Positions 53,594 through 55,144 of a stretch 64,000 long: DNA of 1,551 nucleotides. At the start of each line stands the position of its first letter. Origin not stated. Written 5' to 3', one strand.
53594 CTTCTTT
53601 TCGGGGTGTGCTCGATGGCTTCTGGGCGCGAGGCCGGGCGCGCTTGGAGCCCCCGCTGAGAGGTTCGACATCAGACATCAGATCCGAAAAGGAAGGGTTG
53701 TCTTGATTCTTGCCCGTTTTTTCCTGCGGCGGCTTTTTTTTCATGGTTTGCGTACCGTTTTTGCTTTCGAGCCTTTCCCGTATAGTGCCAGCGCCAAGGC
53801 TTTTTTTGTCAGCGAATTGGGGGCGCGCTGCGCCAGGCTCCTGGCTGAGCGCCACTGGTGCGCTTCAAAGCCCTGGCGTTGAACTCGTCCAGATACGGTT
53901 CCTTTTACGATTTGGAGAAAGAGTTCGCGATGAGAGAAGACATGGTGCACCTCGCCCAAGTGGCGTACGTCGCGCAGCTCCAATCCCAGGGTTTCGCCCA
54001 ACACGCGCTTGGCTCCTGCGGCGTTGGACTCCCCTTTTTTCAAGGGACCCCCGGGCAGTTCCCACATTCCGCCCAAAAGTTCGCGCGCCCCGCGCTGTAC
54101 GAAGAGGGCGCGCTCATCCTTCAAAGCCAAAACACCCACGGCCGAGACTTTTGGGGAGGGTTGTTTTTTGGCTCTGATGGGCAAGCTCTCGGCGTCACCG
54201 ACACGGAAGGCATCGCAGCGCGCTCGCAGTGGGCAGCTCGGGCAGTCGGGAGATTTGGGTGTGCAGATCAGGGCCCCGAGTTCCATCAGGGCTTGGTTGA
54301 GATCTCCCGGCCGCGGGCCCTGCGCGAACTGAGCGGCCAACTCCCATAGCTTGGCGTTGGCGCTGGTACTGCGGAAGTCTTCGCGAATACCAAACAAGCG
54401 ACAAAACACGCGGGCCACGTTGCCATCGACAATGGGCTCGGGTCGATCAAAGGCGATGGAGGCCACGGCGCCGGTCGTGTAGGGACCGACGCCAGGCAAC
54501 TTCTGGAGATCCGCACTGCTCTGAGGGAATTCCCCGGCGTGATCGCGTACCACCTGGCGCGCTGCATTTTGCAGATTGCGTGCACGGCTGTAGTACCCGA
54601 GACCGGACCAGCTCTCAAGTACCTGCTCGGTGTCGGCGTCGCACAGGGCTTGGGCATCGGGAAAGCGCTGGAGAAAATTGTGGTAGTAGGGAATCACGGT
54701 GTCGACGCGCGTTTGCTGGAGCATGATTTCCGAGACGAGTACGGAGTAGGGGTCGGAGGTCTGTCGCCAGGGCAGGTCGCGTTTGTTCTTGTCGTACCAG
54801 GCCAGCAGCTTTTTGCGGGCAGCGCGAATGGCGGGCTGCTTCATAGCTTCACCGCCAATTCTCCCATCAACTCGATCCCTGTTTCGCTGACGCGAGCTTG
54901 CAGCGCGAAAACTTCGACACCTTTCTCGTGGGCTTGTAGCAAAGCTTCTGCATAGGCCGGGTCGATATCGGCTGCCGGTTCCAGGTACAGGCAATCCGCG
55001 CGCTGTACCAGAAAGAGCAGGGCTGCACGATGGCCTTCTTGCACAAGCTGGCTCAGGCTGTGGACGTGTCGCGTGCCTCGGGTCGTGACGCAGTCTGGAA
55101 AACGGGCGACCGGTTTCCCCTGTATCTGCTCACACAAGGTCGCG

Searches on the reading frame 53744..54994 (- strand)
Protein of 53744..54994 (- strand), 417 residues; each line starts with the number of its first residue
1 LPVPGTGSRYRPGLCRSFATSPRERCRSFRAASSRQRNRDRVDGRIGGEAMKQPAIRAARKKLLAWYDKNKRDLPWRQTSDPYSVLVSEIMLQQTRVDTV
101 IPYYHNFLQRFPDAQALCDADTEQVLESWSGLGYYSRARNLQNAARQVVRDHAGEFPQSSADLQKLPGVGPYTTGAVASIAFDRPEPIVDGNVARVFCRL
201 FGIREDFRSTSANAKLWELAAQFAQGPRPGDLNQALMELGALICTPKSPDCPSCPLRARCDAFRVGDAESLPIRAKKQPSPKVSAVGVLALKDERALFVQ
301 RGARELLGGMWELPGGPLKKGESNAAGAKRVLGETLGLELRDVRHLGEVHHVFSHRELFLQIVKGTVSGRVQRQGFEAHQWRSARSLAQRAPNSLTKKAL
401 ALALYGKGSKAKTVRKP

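Call 73: search_protein_families(library=pfam, proteins=[window:53744-54994:-], max_evalue=0.001)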
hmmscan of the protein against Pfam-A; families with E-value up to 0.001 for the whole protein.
window:53744-54994:- (417 aa): 4 families
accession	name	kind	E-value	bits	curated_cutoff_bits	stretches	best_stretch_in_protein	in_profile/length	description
PF00730.31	HhH-GPD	-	1.8e-23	83.3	26.2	1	87-220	1-106/108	HhH-GPD superfamily base excision DNA repair protein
PF14815.12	NUDIX_4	-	5.6e-16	58.8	35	1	286-400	2-111/113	NUDIX domain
PF00293.34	NUDIX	-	9.5e-10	39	21.1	1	283-382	3-113/134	NUDIX domain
PF00633.29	HHH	-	4.6e-05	23.5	24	1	152-180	2-30/30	Helix-hairpin-helix motif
